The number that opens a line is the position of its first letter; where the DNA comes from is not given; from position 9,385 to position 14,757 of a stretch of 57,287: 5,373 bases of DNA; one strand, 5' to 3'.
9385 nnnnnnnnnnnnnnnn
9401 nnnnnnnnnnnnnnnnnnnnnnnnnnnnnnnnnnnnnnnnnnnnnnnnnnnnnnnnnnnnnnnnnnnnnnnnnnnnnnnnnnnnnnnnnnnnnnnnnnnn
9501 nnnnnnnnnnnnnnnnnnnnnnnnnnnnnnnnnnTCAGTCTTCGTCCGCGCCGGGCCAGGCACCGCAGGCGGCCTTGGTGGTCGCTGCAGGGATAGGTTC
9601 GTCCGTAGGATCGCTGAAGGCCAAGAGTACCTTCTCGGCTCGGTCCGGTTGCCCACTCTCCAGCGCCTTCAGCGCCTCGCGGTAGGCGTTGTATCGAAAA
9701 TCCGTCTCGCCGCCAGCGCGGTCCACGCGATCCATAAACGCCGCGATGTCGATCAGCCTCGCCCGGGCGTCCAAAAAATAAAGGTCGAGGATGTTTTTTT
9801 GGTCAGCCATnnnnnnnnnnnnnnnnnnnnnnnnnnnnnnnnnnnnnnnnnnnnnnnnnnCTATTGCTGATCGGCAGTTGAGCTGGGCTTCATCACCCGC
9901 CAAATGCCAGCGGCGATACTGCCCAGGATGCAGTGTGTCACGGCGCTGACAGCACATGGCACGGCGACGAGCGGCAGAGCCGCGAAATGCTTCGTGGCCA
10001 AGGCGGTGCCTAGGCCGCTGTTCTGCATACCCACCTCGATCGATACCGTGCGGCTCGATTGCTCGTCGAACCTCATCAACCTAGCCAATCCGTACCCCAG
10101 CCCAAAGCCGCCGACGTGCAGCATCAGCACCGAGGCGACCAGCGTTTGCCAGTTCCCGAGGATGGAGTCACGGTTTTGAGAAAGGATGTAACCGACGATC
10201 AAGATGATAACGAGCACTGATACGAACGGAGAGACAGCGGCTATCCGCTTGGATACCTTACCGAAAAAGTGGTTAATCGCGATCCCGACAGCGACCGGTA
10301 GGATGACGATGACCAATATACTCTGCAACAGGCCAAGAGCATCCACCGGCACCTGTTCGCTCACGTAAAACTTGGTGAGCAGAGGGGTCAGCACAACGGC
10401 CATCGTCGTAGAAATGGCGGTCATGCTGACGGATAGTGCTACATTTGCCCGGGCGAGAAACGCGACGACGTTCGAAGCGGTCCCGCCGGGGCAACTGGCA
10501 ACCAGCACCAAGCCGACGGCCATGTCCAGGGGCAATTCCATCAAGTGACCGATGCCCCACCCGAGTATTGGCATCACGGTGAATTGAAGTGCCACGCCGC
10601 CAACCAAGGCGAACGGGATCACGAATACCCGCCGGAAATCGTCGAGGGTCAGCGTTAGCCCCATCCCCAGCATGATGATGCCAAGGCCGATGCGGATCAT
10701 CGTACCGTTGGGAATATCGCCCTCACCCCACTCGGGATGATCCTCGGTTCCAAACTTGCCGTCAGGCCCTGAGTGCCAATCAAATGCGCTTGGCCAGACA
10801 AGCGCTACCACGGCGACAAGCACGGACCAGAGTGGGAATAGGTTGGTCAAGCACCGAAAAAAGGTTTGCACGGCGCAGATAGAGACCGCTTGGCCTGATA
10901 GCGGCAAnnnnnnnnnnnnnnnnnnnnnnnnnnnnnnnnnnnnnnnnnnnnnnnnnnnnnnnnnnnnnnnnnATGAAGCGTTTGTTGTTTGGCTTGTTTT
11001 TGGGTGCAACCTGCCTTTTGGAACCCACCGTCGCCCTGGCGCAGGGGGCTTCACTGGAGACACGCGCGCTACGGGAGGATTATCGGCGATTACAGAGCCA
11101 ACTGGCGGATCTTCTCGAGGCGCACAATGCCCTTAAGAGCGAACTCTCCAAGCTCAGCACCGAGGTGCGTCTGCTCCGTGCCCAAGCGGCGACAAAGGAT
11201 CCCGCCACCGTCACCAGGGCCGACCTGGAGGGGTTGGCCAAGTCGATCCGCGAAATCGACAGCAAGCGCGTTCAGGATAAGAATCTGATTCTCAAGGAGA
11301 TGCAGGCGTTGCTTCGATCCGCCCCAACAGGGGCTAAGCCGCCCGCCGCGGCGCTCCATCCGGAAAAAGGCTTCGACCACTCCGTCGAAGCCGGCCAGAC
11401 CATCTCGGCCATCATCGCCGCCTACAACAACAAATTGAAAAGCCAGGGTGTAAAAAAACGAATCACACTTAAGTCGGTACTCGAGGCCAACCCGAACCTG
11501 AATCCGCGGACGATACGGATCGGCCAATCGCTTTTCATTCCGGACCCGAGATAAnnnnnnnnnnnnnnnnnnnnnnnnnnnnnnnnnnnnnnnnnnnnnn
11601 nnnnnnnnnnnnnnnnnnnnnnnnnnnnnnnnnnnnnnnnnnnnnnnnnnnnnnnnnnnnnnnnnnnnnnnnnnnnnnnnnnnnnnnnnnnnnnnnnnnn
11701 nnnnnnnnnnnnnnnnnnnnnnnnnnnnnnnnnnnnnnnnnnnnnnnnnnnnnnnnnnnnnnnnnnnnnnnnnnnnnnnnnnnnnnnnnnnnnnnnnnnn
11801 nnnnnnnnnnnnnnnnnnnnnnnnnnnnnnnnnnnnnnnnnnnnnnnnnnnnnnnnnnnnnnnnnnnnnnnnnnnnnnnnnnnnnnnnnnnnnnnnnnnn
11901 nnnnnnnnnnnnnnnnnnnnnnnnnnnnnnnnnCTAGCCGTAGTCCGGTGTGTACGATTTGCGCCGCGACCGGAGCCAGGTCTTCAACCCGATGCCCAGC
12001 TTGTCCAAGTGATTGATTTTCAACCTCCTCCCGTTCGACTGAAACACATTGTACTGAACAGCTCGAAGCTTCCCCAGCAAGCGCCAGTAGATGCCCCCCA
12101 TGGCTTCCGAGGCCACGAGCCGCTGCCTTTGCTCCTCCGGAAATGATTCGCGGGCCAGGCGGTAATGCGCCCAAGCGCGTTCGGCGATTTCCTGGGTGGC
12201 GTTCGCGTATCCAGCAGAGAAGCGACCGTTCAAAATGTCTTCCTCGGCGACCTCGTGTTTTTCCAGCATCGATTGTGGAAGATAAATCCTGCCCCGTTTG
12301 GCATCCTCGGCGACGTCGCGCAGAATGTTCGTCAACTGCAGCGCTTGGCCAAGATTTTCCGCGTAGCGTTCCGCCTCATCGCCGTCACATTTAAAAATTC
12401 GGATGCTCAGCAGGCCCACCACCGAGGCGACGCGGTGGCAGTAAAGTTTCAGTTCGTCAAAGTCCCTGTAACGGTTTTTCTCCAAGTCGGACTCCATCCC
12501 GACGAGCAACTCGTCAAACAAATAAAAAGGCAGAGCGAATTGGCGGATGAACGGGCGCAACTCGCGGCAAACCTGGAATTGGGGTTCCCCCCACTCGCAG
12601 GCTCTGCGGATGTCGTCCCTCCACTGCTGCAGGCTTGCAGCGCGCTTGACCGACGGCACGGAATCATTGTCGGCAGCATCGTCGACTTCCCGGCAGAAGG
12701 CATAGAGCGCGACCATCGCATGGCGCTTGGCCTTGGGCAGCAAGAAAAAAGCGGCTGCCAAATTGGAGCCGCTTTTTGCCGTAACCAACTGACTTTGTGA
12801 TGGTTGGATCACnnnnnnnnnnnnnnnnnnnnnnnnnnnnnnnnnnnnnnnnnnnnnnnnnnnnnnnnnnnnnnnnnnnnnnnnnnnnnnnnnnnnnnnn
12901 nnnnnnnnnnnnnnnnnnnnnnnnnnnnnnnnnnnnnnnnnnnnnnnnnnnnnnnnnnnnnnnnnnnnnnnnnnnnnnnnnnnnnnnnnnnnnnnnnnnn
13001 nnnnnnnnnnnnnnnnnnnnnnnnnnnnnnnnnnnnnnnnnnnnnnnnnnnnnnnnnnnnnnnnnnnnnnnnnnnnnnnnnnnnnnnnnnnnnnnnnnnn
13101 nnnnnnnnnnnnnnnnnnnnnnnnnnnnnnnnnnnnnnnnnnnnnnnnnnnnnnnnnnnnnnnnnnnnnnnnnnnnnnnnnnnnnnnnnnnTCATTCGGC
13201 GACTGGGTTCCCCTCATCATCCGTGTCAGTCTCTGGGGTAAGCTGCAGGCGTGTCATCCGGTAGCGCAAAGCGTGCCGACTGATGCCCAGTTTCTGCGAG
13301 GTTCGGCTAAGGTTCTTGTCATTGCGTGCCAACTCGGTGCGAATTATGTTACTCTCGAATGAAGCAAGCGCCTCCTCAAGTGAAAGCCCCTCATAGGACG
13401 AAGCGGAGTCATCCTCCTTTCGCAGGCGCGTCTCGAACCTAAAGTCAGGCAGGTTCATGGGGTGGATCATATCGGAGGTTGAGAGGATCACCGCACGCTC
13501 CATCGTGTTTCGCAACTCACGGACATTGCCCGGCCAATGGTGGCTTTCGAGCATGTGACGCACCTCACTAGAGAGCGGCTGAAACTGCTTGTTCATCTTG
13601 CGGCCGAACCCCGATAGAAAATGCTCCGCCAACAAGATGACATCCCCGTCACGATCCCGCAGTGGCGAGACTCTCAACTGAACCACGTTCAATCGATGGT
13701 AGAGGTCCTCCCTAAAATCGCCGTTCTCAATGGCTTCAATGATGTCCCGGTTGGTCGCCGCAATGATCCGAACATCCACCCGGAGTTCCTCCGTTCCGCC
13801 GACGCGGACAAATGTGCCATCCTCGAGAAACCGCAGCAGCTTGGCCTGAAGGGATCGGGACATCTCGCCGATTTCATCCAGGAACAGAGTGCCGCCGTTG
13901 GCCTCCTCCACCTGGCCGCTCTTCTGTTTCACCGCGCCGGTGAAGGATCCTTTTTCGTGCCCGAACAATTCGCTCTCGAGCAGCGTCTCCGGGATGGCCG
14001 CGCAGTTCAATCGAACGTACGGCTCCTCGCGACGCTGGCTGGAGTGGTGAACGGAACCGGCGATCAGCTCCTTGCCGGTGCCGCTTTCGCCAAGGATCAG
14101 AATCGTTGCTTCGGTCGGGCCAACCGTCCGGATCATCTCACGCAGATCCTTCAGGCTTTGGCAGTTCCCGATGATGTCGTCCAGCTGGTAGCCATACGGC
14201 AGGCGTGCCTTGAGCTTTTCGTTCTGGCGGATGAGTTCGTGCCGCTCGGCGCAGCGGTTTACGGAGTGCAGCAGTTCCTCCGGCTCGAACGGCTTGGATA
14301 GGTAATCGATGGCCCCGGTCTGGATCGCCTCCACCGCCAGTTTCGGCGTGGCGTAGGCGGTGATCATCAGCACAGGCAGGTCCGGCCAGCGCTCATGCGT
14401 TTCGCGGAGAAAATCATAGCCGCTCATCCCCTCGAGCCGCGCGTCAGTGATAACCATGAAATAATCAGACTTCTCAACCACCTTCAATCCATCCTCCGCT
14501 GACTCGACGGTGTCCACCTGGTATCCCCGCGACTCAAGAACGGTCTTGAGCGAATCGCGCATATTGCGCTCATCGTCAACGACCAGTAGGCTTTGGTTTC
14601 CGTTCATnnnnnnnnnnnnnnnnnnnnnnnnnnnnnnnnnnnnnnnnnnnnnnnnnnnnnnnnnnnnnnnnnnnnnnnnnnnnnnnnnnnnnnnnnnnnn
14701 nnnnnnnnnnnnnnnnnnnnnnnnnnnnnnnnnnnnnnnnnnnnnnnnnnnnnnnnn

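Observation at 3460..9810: Non-canonical ebo-like cluster (EboB-EboE-EboC) lacking eboD/eboF and coupled to DUF4159, secreted ankyrin and carbamoyltransferase genes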

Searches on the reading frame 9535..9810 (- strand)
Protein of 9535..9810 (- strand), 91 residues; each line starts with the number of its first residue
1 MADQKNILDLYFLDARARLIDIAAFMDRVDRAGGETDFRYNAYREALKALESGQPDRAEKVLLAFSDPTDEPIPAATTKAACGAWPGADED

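Call 3: search_protein_families(library=pfam, proteins=[window:9535-9810:-], max_evalue=0.01)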
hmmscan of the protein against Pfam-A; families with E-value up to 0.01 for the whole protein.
window:9535-9810:- (91 aa): 0 families

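Call 4: search_protein_families(library=ncbifam, proteins=[window:9535-9810:-], max_evalue=0.01)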
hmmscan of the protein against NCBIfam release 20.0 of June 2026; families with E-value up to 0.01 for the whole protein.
window:9535-9810:- (91 aa): 0 families

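Call 39: find_homologous_proteins(query=A2, max_evalue=0.001)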
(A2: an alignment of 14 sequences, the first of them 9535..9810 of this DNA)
Query A2 (14 sequences) (91 aa, profile of the alignment): 7994 proteins with E <= 0.001 among 8000 candidates; the best 120 are listed.
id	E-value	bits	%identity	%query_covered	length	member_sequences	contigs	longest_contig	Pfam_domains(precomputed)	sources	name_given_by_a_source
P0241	1.5e-42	161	68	93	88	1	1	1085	-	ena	-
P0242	6.4e-42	159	67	92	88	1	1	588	-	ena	-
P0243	1.3e-41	158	73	92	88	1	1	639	-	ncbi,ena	-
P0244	1.8e-41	158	69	96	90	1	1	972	-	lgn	-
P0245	1.8e-41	158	68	92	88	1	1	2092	-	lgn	-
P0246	2.0e-41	158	67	93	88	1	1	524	-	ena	-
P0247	2.0e-41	158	65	91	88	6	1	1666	-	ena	-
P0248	2.2e-41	158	69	96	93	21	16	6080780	-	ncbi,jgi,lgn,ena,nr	ncbi:MAG: hypothetical protein O2964_08165 [Verrucomicrobia bacterium]|jgi:hypothetical protein|nr:h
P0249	2.2e-41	158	68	93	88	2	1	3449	-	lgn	-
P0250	2.4e-41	158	66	95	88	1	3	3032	-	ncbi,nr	ncbi:MAG: hypothetical protein M3Y82_08175 [Verrucomicrobiota bacterium]|nr:hypothetical protein [Ve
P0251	2.4e-41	158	64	92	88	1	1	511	-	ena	-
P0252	2.5e-41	157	67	96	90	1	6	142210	-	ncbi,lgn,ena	-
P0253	2.6e-41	157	68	96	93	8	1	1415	-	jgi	jgi:hypothetical protein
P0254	3.1e-41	157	68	92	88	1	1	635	-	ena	-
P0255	3.4e-41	157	72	91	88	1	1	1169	-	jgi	jgi:hypothetical protein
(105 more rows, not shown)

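Call 49: search_solved_structures(query=A2, max_evalue=1)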
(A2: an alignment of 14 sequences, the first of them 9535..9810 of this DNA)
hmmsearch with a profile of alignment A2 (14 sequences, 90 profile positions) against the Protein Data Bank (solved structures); distinct sequences matched with E-value up to 1: 0.

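Call 56: predict_structure(alignment_id=A3)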
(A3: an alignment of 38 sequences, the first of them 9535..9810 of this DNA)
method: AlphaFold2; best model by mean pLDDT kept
length: 91 residues; sequences in the alignment: 38
mean_pLDDT: 68.4   pTM: 0.48
mean pLDDT of the five models: 68.4, 68.4, 68.3, 65.4, 65.3
residues with pLDDT >= 90: 0; 70-90: 51; 50-70: 27; < 50: 13
segments of 3 or more residues with pLDDT < 50: 80-84, 86-91
pLDDT, mean of each block of 10 residues (from residue 1): 67 77 78 70 83 81 66 52 46 34
secondary structure, 60 per line:
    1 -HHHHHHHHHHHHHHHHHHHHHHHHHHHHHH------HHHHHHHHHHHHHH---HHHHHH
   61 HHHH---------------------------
elements in order: H2-31 H38-51 H55-64

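Call 57: search_dna_similar(query=window:9535-9810:-, collection=plasmids, mode=protein, max_evalue=0.001, max_rows=20)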
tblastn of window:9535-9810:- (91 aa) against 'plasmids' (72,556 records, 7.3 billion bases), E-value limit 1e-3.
Records with a match: 3; places in all: 3; records where one place covers at least 80% of the query: 2.
Best place of each record, by identity: <60% 3.
By first word of the organism name: Deinococcus 2; Gemmatirosa 1.
By predicted mobility (MOB-suite, as given by PLSDB): non-mobilizable 3.
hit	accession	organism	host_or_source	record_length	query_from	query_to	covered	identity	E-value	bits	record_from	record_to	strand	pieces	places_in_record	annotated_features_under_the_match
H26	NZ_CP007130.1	Gemmatirosa kalamazoonensis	-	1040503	5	85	89%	42.0%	3e-13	70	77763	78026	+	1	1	record has no annotation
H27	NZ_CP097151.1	Deinococcus sp. QL22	-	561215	4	84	89%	40.5%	1e-4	45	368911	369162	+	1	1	hypothetical protein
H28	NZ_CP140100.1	Deinococcus sp. AB2017081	pure culture,soil near an iron factory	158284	4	67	70%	42.6%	6e-6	49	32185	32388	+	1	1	hypothetical protein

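Call 58: get_annotated_region(hit=H26, flank=10000)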
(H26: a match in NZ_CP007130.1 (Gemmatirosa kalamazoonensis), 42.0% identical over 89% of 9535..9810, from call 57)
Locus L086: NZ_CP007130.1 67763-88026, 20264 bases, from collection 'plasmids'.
description: Gemmatirosa kalamazoonensis strain KBS708 plasmid 2, complete sequence
organism: Gemmatirosa kalamazoonensis (NCBI taxid 861299)
taxonomy: Bacteria; Gemmatimonadota; Gemmatimonadia; Gemmatimonadales; Gemmatimonadaceae; Gemmatirosa; Gemmatirosa kalamazoonensis
host: -; source: -; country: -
typing (MOB-suite, as given by PLSDB): non-mobilizable
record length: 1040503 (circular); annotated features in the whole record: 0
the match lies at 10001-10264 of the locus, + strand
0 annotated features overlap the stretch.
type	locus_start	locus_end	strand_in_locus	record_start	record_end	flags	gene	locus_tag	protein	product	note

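Call 59: get_annotated_region(hit=H27, flank=7000)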
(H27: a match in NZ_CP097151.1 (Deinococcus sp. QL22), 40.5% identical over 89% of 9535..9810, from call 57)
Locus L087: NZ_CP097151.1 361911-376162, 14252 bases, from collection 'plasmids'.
description: Deinococcus sp. QL22 plasmid unnamed4, complete sequence
organism: Deinococcus sp. QL22 (NCBI taxid 2939437)
taxonomy: Bacteria; Deinococcota; Deinococci; Deinococcales; Deinococcaceae; Deinococcus; Deinococcus sp. QL22
host: -; source: -; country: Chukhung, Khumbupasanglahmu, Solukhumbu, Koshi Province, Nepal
typing (MOB-suite, as given by PLSDB): non-mobilizable
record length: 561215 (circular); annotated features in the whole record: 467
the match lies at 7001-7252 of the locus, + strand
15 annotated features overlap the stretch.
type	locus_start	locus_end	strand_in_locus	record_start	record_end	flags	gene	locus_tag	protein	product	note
CDS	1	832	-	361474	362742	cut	-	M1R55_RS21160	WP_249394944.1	S8 family serine peptidase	GO:0006508 - proteolysis [Evidence IEA]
CDS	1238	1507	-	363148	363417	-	-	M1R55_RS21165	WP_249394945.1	hypothetical protein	-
CDS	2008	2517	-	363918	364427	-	-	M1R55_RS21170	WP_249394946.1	DinB family protein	-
CDS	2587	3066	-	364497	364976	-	-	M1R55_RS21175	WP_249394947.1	DinB family protein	-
CDS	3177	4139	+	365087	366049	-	-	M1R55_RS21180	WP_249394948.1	YafY family protein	-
CDS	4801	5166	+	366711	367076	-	-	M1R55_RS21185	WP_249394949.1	hypothetical protein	-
CDS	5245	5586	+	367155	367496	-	-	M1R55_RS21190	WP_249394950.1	hypothetical protein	-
CDS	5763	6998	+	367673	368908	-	-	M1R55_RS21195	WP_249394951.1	3-dehydroquinate synthase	-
CDS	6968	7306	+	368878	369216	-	-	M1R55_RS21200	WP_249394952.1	hypothetical protein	-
CDS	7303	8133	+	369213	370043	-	-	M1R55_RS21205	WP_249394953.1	TatD family hydrolase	-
CDS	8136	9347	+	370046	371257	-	eboE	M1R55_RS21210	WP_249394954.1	metabolite traffic protein EboE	-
CDS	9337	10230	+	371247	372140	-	-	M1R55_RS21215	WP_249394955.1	UbiA family prenyltransferase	-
CDS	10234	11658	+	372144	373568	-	-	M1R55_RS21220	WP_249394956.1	nucleotide pyrophosphatase/phosphodiesterase family protein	-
CDS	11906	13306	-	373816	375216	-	-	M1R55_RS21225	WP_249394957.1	TldD/PmbA family protein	GO:0006508 - proteolysis [Evidence IEA]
CDS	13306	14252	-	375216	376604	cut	-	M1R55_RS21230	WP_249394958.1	TldD/PmbA family protein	GO:0006508 - proteolysis [Evidence IEA]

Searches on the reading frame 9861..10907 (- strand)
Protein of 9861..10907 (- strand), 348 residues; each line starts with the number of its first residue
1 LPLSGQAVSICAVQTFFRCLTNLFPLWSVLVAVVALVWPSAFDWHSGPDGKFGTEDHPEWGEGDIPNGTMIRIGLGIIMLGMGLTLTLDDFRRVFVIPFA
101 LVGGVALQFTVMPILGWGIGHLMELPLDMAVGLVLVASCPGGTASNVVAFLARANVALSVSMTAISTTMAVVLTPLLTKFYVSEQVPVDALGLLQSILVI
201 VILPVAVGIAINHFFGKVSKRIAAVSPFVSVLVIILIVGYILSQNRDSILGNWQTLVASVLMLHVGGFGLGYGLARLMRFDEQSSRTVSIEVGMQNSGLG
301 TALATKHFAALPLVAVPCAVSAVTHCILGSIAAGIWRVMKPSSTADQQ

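Call 3: search_protein_families(library=pfam, proteins=[window:9861-10907:-], max_evalue=0.01)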
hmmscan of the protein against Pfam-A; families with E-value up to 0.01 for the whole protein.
window:9861-10907:- (348 aa): 4 families
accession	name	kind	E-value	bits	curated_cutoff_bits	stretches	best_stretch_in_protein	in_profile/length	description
PF01758.21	SBF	-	1e-41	143.2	24.3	1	73-250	2-189/191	Sodium Bile acid symporter family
PF13593.11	SBF_like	-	3.9e-21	76.1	25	1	65-333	27-308/313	SBF-like CPA transporter family (DUF4137)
PF03547.23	Mem_trans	-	0.00078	18.6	25.7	1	74-177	240-342/343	Membrane transport protein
PF13139.11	DUF3981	-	0.00089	20.1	25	1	195-270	29-104/115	Domain of unknown function (DUF3981)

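Call 4: search_protein_families(library=ncbifam, proteins=[window:9861-10907:-], max_evalue=0.01)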
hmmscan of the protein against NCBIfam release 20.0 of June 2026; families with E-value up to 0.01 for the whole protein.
window:9861-10907:- (348 aa): 2 families
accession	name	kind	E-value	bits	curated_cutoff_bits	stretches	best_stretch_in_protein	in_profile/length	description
TIGR00841.1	bass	subfamily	4.5e-74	249.6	326.3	1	70-339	38-307/321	bile acid:sodium symporter family transporter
NF047939.1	PantTportPanS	equivalog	5.2e-73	246.3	400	1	71-337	33-297/299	ketopantoate/pantoate/pantothenate transporter PanS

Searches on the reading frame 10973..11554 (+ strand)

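Call 11: search_protein_families(library=pfam, proteins=[window:10973-11554:+], max_evalue=0.001)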
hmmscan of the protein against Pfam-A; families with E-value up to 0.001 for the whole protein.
window:10973-11554:+ (193 aa): 1 family
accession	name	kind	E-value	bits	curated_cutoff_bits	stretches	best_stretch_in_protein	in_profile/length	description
PF01476.26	LysM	-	2.7e-05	24.5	20.9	1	136-190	1-43/43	LysM domain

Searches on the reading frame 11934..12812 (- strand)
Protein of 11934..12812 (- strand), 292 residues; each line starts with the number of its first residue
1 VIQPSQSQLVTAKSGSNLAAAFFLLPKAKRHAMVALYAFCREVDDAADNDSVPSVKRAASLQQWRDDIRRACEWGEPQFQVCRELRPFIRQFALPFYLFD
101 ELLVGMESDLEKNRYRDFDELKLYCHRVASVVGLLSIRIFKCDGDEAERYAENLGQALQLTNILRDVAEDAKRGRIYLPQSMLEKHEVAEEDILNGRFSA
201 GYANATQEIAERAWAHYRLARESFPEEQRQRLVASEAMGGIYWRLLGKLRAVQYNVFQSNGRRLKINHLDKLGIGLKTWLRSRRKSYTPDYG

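Call 11: search_protein_families(library=pfam, proteins=[window:11934-12812:-], max_evalue=0.001)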
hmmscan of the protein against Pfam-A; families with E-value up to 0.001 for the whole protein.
window:11934-12812:- (292 aa): 1 family
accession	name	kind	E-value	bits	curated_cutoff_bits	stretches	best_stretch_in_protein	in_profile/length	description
PF00494.24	SQS_PSY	-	1.1e-75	255.2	26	1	12-267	2-260/263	Squalene/phytoene synthase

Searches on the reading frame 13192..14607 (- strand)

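Call 11: search_protein_families(library=pfam, proteins=[window:13192-14607:-], max_evalue=0.001)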
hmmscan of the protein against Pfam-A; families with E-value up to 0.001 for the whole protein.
window:13192-14607:- (471 aa): 11 families
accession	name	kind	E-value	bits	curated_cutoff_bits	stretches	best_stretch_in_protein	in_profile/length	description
PF00158.32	Sigma54_activat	-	1.3e-70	236.9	20.2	1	145-311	1-167/168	Sigma-54 interaction domain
PF00072.30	Response_reg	-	7.7e-30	103.8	30.2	1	8-116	2-110/111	Response regulator receiver domain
PF25601.1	AAA_lid_14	-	2.5e-24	85.3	27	1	317-397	1-81/87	AAA+ ATPase lid domain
PF14532.12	Sigma54_activ_2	-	6.5e-20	72.2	25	1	146-316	1-138/138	Sigma-54 interaction domain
PF07728.20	AAA_5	-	1.3e-09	38.6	22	1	169-287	2-123/139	AAA domain (dynein-related subfamily)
PF06490.17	FleQ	-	3.4e-07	31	22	1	7-120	2-107/108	Flagellar regulatory protein FleQ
PF07724.20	AAA_2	-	1.5e-06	28.8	27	1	166-294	3-132/166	AAA domain (Cdc48 subfamily)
PF02954.25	HTH_8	-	4.7e-06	26.7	22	1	414-453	2-41/42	Bacterial regulatory protein, Fis family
PF01078.27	Mg_chelatase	-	7.1e-06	26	20.3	1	224-286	93-157/207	Magnesium chelatase, subunit ChlI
PF00004.35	AAA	-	1e-05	26.4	21.2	1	169-294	1-115/131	ATPase family associated with various cellular activities (AAA)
PF13556.12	HTH_30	-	4.5e-05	23.6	27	1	428-455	10-37/59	PucR C-terminal helix-turn-helix domain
